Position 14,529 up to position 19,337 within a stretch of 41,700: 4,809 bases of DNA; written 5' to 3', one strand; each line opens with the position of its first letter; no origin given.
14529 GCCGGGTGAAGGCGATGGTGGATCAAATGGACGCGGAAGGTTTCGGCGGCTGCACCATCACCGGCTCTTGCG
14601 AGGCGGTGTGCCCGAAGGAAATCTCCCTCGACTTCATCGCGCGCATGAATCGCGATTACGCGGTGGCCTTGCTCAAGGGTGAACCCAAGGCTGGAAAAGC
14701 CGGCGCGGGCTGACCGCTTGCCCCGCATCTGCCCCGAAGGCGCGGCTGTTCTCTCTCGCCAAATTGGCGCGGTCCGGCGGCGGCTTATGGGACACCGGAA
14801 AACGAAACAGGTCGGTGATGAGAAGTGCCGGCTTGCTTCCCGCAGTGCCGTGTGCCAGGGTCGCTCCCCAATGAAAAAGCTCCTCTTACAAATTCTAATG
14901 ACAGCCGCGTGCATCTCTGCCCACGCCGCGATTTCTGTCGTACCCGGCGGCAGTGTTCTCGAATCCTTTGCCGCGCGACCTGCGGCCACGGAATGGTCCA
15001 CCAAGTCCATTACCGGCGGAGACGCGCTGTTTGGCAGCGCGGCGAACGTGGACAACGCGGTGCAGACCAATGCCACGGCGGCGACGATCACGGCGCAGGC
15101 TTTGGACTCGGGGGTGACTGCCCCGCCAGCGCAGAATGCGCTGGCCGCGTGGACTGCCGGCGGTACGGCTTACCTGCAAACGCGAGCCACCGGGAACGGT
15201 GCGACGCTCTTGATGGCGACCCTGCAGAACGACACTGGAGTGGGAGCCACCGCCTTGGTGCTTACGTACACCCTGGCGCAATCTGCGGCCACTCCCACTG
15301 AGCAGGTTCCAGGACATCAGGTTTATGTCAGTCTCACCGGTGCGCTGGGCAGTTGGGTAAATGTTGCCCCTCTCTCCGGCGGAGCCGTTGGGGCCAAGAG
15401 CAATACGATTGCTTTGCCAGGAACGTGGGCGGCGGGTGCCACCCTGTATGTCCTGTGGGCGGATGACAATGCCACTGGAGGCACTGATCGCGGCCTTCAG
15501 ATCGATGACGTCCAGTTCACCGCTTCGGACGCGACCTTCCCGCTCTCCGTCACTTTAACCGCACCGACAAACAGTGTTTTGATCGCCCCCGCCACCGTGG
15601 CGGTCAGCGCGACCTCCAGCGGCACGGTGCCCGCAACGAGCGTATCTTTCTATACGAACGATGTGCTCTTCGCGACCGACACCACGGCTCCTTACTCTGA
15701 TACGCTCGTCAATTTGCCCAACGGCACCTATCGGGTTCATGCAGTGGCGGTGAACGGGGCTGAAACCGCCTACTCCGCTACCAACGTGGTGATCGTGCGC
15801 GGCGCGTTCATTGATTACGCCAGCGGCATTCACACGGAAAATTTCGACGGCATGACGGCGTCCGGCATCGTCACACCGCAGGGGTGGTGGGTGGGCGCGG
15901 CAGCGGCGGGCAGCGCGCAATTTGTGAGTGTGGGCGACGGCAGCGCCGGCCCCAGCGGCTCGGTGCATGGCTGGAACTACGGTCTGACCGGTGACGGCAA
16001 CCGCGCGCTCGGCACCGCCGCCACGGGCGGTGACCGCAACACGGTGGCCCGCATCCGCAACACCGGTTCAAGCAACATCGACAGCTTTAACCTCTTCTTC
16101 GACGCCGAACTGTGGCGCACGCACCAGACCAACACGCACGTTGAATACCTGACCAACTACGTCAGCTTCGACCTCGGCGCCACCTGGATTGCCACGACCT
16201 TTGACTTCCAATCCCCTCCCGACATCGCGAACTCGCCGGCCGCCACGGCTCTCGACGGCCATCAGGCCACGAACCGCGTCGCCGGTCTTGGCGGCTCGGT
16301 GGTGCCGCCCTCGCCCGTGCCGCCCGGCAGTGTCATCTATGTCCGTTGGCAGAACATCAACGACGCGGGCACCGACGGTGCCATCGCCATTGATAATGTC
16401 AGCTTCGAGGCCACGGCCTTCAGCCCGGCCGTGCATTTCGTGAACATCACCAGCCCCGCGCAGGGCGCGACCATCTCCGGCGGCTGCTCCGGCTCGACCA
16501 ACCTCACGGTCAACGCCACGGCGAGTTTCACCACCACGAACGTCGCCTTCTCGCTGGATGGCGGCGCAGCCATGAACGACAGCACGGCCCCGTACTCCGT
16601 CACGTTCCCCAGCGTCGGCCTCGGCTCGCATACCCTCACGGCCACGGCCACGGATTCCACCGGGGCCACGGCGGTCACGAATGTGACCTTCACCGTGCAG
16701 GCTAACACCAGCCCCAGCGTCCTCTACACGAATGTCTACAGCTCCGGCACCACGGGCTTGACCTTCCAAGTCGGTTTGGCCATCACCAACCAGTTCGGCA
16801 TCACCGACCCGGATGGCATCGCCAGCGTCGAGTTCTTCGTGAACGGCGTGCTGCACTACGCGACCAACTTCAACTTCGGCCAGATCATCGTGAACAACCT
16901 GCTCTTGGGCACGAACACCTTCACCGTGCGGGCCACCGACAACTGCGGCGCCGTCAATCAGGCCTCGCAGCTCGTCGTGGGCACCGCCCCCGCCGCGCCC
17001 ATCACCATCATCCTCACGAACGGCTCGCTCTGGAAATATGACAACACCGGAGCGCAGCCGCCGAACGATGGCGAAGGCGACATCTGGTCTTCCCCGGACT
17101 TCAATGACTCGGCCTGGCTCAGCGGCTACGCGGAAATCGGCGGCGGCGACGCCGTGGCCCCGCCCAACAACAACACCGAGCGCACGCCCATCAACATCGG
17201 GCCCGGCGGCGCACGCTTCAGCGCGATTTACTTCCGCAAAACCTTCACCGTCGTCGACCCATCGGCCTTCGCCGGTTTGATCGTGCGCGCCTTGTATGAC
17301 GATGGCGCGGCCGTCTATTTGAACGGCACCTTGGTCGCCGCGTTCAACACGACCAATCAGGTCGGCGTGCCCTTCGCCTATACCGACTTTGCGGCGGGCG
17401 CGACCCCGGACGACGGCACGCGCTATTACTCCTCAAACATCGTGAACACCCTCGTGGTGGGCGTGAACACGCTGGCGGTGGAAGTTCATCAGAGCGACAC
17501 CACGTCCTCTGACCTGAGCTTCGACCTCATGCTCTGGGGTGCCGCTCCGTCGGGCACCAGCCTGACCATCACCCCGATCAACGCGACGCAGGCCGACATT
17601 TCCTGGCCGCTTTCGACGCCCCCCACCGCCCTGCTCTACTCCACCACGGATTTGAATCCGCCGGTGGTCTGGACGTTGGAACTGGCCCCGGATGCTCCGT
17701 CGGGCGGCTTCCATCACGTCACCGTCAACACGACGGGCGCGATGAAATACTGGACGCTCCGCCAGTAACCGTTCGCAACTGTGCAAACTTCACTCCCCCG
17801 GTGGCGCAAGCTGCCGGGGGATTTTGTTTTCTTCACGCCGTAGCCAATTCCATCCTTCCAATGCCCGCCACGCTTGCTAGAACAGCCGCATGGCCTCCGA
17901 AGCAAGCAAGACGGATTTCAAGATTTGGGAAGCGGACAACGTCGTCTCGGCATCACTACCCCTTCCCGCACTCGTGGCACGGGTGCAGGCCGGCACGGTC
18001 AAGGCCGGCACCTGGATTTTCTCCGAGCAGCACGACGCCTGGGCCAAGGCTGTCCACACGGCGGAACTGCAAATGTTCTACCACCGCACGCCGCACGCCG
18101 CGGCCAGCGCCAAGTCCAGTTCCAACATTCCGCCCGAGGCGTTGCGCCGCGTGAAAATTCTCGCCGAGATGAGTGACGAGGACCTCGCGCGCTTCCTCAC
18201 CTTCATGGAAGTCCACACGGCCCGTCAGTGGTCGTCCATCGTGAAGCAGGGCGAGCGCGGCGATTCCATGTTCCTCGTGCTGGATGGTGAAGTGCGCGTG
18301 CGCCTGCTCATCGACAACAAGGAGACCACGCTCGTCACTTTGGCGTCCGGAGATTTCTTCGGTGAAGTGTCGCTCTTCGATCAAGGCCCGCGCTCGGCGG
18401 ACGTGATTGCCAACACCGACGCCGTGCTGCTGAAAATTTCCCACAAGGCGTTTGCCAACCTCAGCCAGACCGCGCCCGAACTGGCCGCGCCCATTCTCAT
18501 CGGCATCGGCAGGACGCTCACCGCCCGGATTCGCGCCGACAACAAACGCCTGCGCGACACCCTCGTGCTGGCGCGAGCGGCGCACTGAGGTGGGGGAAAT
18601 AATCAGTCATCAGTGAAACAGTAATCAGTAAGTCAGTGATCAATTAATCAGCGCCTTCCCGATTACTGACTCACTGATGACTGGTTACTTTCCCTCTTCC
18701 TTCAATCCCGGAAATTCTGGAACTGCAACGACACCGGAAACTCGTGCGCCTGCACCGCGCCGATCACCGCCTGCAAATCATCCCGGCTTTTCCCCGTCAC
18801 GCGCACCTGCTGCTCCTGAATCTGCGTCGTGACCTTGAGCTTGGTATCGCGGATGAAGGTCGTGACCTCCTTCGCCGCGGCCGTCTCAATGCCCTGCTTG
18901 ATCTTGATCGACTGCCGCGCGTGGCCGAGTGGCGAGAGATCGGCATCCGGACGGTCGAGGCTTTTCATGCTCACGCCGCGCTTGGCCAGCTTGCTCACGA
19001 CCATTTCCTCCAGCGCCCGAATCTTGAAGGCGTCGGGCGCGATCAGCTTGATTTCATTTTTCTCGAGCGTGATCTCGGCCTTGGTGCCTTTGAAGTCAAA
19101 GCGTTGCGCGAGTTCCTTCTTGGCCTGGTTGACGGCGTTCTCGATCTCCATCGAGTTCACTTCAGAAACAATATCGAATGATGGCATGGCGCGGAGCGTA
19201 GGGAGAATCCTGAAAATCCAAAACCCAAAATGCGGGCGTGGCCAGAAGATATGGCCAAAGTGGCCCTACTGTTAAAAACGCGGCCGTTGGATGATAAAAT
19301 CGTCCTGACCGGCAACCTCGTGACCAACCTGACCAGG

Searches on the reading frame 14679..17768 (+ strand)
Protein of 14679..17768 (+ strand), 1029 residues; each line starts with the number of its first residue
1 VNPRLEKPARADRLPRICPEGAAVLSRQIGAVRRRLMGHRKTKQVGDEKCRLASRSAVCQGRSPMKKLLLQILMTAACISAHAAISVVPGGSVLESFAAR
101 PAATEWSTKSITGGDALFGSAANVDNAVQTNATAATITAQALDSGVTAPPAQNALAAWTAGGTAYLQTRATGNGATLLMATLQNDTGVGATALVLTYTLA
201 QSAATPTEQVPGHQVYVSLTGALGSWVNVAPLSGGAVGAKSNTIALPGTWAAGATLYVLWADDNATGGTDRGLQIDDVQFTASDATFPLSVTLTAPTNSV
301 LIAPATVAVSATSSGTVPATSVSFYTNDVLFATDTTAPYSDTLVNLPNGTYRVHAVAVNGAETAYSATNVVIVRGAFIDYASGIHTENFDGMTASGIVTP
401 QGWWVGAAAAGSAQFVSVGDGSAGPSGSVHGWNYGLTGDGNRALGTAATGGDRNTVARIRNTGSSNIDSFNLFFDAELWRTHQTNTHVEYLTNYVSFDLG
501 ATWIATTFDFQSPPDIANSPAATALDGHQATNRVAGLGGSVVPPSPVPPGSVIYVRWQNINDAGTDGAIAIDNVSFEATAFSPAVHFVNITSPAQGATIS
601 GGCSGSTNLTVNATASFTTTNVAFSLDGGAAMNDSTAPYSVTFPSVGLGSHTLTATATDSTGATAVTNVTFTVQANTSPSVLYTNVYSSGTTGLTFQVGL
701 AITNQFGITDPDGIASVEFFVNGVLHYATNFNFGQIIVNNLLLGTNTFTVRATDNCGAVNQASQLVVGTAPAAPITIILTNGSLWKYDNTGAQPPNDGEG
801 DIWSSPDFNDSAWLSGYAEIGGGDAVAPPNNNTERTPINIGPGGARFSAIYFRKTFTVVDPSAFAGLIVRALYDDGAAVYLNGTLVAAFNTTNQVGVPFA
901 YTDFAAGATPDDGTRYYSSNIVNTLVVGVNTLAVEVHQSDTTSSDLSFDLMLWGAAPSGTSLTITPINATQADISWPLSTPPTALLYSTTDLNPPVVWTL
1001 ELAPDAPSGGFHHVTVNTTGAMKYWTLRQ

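Call 83: search_protein_families(library=pfam, proteins=[window:14679-17768:+], max_evalue=0.0001)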
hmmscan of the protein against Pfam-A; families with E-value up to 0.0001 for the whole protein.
window:14679-17768:+ (1029 aa): 1 family
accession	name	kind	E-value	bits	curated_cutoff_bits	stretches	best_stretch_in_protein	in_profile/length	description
PF17957.7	Big_7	-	1.7e-18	67.5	24.1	2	588-655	3-70/70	Bacterial Ig domain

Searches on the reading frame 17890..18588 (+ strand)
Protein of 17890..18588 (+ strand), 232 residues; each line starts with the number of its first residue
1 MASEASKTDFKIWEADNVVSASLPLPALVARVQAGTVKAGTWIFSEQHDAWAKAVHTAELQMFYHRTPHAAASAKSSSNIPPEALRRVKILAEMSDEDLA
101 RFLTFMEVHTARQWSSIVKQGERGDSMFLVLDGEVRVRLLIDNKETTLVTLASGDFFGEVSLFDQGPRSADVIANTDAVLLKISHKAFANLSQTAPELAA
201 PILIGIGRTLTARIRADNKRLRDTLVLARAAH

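Call 83: search_protein_families(library=pfam, proteins=[window:17890-18588:+], max_evalue=0.0001)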
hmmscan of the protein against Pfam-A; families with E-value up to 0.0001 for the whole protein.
window:17890-18588:+ (232 aa): 1 family
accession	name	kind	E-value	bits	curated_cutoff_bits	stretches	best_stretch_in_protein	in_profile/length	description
PF00027.35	cNMP_binding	-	4.9e-22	78.1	27.5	1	116-193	9-87/89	Cyclic nucleotide-binding domain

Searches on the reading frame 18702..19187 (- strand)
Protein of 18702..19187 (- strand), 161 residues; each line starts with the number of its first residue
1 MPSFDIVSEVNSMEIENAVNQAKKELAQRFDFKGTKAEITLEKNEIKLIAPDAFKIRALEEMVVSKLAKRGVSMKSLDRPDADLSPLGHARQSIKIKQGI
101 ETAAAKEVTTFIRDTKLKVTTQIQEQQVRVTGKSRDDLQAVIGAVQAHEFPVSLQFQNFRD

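Call 83: search_protein_families(library=pfam, proteins=[window:18702-19187:-], max_evalue=0.0001)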
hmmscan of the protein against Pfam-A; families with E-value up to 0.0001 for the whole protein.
window:18702-19187:- (161 aa): 1 family
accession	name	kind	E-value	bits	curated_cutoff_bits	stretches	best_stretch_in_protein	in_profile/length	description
PF04461.18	DUF520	-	1.4e-57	194.8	23.2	1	2-160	1-161/161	Protein of unknown function (DUF520)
